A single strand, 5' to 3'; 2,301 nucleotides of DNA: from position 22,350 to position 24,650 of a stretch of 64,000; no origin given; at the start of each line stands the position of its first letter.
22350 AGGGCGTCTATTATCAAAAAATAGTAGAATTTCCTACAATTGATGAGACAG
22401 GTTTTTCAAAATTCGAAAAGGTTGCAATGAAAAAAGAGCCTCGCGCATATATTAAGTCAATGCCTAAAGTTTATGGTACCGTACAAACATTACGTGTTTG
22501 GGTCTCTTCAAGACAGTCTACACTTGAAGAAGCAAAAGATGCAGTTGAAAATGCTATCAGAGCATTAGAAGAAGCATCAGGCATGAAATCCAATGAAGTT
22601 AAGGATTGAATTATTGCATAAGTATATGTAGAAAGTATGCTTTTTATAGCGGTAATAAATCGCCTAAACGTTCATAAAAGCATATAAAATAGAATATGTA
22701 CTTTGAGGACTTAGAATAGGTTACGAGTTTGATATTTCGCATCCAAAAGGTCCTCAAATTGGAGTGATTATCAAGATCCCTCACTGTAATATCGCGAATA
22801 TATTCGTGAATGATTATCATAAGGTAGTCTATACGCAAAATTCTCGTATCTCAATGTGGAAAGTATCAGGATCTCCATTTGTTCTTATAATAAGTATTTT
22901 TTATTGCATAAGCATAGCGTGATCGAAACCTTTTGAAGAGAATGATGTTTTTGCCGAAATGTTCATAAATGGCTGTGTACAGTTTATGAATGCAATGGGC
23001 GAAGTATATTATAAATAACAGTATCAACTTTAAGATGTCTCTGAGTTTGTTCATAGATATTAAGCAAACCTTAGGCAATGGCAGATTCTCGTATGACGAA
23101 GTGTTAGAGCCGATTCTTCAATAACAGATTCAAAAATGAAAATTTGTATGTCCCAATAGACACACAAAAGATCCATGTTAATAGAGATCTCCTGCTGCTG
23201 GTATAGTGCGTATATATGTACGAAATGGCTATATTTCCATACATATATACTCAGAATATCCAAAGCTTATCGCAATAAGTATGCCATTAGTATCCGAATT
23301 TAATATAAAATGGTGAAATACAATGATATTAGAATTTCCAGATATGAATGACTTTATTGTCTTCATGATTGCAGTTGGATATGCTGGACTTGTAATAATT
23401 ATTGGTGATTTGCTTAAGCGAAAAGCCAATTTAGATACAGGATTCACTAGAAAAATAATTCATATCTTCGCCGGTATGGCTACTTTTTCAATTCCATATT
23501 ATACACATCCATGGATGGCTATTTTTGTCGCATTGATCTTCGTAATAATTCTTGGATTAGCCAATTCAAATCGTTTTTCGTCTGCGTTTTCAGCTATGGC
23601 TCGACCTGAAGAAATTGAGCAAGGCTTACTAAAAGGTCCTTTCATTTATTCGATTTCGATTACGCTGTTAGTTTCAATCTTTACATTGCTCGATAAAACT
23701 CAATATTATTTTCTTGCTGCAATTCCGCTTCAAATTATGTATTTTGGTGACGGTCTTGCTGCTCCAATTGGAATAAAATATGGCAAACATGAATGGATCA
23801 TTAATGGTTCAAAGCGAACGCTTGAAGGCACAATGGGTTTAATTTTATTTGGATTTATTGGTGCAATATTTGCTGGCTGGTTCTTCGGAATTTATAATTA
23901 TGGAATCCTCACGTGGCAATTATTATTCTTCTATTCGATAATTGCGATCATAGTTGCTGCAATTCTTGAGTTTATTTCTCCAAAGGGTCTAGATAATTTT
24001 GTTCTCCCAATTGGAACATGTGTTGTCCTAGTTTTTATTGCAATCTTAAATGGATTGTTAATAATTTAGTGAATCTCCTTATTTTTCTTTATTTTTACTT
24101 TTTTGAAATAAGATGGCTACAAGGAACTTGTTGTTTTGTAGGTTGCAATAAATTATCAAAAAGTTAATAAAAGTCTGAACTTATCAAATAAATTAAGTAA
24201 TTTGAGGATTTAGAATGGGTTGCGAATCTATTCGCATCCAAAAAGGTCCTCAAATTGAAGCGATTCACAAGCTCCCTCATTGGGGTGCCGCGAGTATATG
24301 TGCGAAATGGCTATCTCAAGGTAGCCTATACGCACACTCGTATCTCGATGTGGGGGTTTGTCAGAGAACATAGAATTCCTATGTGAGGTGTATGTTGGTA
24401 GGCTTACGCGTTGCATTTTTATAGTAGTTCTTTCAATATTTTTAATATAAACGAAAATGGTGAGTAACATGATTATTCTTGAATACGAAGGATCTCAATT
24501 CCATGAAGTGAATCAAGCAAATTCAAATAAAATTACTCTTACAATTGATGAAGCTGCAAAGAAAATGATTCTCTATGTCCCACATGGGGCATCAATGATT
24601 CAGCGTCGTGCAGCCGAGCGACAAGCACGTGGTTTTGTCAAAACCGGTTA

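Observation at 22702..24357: A family of roughly 160-nt same-orientation intergenic repeats with conserved hairpins and compensatory substitutions: candidate novel sRNA or 5'-leader element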

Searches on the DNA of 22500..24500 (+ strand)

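Call 9: search_rna_families(source=window, start=22500, end=24500, threshold=evalue, max_evalue=10)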
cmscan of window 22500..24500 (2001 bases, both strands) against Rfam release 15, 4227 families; matches with E-value up to 10: 6.
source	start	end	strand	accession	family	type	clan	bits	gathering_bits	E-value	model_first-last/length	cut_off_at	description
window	23193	23265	-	RF04154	mir-1277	Gene; miRNA;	-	21.2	81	0.91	1-78/78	no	mir-1277 microRNA precursor family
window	23201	23251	+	RF04217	mir-297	Gene; miRNA;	-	20.4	90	2.1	1-71/71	no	mir-297 microRNA precursor family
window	23203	23257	-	RF03747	mir-4536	Gene; miRNA;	-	20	76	2.2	1-88/88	no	mir-4536 microRNA precursor family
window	22854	22984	-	RF01496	Afu_182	Gene; sRNA;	-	18.6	65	1.5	1-195/195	no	A. fumigatus sRNA Afu_182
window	24293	24376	+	RF03963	mir-2996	Gene; miRNA;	-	15.5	100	9.2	1-72/72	no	mir-2996 microRNA precursor family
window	23671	23732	-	RF02111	IS009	Gene;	-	12.5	117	5.4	1-199/199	no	IS009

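Call 52: search_dna_similar(query=window:24140-24410:+, collection=plasmids, mode=distant, max_evalue=0.01)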
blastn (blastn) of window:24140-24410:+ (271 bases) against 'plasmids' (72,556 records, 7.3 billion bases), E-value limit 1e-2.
No match.

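Call 53: search_dna_similar(query=window:24140-24410:+, collection=phages, mode=distant, max_evalue=0.01)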
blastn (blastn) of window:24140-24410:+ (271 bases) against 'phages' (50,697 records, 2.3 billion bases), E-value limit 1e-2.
No match.

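Call 63: build_rna_model(alignment_id=A3, structure=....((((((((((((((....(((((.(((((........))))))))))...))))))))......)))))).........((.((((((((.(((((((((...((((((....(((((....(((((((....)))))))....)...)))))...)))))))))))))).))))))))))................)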
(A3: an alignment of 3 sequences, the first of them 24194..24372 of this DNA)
Model R1 built from alignment A3 (3 sequences, 201 columns); structure: as given.
model positions 188; base pairs 60; branch points 1; effective number of sequences 1.25; information 0.59 bits per position. Calibrated on 0.2 Mb of random sequence (short: E-values are rough).
structure used (alignment columns):
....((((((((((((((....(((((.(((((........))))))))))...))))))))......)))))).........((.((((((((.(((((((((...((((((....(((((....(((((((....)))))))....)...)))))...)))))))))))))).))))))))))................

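Call 64: search_with_rna_model(model_id=R1, sources=[window, L040, L050, L051, L054, L058, L061], max_evalue=10)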
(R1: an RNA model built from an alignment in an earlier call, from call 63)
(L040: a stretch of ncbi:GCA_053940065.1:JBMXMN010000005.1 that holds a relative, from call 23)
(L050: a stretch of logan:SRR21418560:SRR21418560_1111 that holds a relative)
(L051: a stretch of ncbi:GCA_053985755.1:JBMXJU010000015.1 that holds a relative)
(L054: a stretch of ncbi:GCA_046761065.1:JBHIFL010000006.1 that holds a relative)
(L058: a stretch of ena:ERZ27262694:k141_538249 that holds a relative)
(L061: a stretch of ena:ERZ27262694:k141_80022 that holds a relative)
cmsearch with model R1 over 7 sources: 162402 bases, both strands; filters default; matches with E-value up to 10: 7.
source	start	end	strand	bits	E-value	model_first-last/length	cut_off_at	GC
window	24194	24375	+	193.3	5.1e-40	1-188/188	no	0.45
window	22695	22880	+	184.3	4.7e-38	1-188/188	no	0.35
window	45626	45823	+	141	1.4e-28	1-188/188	no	0.33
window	24253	24444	-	19.6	0.046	1-188/188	no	0.43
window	33402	33503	+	15.5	0.35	1-188/188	no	0.32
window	22757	22896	-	10.8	3.7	1-188/188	no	0.33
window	32222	32282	-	9.9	6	1-188/188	no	0.25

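Call 87: search_with_rna_model(model_id=R1, sources=[L064, L065, L066, L067, L041, L042, L043, L052, L053, L055, L056], max_evalue=10)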
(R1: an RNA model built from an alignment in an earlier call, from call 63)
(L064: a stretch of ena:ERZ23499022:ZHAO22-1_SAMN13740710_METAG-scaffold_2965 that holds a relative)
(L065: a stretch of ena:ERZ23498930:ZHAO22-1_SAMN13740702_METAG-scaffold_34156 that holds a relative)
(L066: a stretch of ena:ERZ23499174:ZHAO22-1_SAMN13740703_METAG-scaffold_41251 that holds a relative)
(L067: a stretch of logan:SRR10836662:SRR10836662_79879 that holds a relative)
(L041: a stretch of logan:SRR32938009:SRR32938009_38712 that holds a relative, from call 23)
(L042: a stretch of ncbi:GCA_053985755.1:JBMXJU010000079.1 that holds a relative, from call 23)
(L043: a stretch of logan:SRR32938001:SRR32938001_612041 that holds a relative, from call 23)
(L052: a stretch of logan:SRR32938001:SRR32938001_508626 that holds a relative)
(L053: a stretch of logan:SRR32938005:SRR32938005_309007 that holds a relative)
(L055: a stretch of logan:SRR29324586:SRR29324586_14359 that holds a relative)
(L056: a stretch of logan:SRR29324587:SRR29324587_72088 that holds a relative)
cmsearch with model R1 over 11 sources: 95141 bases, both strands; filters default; matches with E-value up to 10: 2.
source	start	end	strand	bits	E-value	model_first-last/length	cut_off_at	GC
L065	1597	1699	+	10.4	2.8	1-188/188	no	0.26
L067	452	554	+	10.4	2.8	1-188/188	no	0.26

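Call 92: search_rna_families(source=window, start=24150, end=24420, threshold=evalue, max_evalue=10)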
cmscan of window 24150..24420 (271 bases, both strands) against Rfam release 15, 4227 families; matches with E-value up to 10: 4.
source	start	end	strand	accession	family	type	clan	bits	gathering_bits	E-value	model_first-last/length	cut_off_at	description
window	24151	24268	+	RF02414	rli60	Gene; sRNA;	-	20.7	60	1.6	1-191/191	no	Listeria sRNA rli60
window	24163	24218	-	RF02255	adapt33_1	Gene; lncRNA;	-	18.7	60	7.4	1-76/76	no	Adaptive response 33 conserved region 1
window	24293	24376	+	RF03963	mir-2996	Gene; miRNA;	-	15.5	100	1.2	1-72/72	no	mir-2996 microRNA precursor family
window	24163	24257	-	RF01860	Afu_455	Gene; snRNA; snoRNA; CD-box;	-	13.6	48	5.9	1-92/92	no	A. fumigatus snoRNA Afu_455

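Call 95: search_with_rna_model(model_id=R1, sources=[L068, L069, L070, L071, L072, L073, L074, L075, L076, L077, L078, L079, L080, L081, L082, L083, L084, L085, L086, L087, L088], max_evalue=1)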
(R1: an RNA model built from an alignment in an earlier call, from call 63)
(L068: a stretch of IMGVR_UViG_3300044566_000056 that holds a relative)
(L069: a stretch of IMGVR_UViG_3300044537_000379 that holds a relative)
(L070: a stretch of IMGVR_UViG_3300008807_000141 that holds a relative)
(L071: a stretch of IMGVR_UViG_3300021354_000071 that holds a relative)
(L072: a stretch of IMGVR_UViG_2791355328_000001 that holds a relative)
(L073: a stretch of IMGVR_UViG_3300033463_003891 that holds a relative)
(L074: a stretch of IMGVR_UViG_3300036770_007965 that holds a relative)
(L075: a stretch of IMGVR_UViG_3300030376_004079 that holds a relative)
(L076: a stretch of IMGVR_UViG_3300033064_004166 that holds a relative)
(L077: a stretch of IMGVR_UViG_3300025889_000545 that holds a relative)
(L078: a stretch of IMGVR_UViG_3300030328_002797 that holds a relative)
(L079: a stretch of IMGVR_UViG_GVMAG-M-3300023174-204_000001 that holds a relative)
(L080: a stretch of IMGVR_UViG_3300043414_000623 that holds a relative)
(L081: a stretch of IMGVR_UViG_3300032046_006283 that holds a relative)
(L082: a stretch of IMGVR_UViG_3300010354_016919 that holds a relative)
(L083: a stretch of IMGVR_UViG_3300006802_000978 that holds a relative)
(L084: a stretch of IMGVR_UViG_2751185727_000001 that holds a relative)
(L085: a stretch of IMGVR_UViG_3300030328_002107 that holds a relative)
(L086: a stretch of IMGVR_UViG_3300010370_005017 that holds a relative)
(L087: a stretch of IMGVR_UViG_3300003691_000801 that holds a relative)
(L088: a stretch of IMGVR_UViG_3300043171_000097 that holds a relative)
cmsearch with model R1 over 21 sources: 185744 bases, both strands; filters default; matches with E-value up to 1: 0.
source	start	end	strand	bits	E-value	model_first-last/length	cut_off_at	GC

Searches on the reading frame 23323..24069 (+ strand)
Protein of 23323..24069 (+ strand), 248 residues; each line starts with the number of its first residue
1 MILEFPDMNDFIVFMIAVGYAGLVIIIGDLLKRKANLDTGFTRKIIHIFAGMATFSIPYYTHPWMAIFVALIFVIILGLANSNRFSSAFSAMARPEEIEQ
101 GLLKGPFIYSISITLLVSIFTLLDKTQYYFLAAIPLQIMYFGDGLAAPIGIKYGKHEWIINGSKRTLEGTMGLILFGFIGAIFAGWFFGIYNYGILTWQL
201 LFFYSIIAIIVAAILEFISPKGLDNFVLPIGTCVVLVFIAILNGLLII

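Call 16: search_protein_families(library=pfam, proteins=[window:23323-24069:+], max_evalue=0.01)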
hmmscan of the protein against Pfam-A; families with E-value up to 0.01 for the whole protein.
window:23323-24069:+ (248 aa): 0 families

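Call 22: find_homologous_proteins(query=window:23323-24069:+)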
Query window:23323-24069:+ (248 aa): 56 proteins with E <= 0.001 among 2711 candidates.
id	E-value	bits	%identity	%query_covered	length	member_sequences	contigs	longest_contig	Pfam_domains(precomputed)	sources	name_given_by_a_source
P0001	1.1e-153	528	100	100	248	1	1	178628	-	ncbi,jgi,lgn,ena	-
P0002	1.0e-127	443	81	100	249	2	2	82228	-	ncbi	-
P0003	6.6e-73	264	51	100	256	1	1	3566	-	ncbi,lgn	ncbi:MAG: diacylglycerol/polyprenol kinase family protein [Candidatus Thorarchaeota archaeon]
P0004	1.3e-72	263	49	98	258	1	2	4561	-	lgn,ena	-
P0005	1.6e-71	259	51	92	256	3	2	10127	-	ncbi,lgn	ncbi:MAG: diacylglycerol/polyprenol kinase family protein [Candidatus Thorarchaeota archaeon]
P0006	1.4e-70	256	49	98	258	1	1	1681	-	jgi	jgi:phytol kinase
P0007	2.6e-70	255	50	100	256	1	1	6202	-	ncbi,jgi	ncbi:MAG: diacylglycerol/polyprenol kinase family protein [Candidatus Thorarchaeota archaeon]|jgi:ph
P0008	7.6e-70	254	49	97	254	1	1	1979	-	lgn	-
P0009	8.6e-70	253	48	99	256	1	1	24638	-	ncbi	-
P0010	1.0e-69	253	50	97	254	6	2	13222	-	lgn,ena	-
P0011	1.2e-69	253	50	100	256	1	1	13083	-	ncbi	-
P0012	3.0e-69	252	48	97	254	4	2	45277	-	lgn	-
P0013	2.0e-68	249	49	100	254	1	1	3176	-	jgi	jgi:phytol kinase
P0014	3.4e-68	248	48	100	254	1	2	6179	-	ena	-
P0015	3.5e-68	248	50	94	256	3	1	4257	-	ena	-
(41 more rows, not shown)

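Call 23: find_encoding_contigs(protein=P0002, flank=10000, max_places=6)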
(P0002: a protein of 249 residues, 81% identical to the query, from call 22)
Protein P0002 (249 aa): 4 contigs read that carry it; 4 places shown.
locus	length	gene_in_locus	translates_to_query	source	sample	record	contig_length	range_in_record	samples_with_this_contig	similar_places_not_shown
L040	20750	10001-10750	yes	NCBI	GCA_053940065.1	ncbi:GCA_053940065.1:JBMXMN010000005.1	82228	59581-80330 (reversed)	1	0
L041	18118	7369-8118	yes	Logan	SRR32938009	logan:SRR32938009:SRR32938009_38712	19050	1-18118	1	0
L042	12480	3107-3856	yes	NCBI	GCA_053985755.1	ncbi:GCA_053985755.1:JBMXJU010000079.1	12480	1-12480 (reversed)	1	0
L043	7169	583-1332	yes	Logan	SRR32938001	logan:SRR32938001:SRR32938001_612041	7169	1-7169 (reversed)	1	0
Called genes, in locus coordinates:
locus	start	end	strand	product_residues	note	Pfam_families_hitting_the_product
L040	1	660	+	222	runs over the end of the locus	PF00005:ABC_tran, PF02463:SMC_N (faint), PF13304:AAA_21 (faint)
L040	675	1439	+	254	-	-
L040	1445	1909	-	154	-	PF04101:Glyco_tran_28_C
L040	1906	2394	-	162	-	PF03033:Glyco_transf_28, PF08660:Alg14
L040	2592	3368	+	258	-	-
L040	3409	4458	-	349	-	PF05343:Peptidase_M42, PF04389:Peptidase_M28, PF01546:Peptidase_M20 (weak)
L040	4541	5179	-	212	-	-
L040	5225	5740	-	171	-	-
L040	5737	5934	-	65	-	-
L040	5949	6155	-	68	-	-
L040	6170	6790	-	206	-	-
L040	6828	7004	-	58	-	-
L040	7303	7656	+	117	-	PF28096:CC_Se_fam (weak)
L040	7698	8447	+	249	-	PF01026:TatD_DNase, PF01979:Amidohydro_1 (weak)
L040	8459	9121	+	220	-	PF01966:HD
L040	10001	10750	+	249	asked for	-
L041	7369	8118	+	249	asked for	-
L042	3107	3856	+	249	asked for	-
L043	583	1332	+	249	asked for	-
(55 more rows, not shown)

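Call 24: find_encoding_contigs(protein=P0001, flank=10000, max_places=6)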
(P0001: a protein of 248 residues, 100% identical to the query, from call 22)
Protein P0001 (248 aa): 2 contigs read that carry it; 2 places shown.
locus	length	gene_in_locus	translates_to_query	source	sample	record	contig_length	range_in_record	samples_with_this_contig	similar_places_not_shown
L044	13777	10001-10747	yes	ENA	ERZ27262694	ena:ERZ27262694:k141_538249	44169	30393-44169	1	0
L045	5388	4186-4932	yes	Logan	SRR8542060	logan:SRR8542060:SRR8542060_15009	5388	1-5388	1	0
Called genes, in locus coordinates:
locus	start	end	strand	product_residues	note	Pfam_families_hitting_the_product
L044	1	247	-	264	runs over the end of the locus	PF02463:SMC_N (faint), PF00005:ABC_tran, PF13304:AAA_21 (faint)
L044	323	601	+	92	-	-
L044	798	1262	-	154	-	PF04101:Glyco_tran_28_C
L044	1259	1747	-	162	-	PF03033:Glyco_transf_28, PF08660:Alg14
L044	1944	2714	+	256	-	-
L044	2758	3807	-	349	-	PF05343:Peptidase_M42, PF04389:Peptidase_M28, PF01546:Peptidase_M20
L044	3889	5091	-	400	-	-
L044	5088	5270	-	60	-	-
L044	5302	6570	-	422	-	-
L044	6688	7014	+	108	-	PF28096:CC_Se_fam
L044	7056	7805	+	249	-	PF01026:TatD_DNase, PF01979:Amidohydro_1 (faint)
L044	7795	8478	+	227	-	PF01966:HD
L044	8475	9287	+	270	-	PF00994:MoCF_biosynth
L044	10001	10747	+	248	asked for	-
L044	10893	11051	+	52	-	-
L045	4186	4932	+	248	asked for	-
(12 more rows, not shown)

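Call 70: list_cluster_members(proteins=[P0001, P0002, P0058, P0057])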
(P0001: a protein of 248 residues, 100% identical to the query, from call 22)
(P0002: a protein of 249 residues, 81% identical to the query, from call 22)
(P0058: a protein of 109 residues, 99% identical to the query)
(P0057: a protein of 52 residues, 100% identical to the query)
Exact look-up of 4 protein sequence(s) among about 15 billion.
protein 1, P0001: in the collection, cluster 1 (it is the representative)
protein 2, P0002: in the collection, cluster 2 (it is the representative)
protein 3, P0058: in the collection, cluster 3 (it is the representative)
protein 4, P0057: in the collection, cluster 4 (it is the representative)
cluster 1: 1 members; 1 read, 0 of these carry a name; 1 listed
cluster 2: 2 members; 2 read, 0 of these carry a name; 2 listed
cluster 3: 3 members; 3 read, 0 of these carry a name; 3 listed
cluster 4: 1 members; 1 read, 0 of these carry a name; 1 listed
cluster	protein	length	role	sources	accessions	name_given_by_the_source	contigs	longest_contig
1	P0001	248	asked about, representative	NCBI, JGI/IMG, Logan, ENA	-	-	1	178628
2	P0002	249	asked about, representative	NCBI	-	-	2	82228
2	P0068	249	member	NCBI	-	-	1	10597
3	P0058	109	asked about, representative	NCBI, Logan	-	-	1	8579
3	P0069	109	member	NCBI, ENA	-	-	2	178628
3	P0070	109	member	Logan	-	-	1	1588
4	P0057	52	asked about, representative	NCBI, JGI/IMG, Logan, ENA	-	-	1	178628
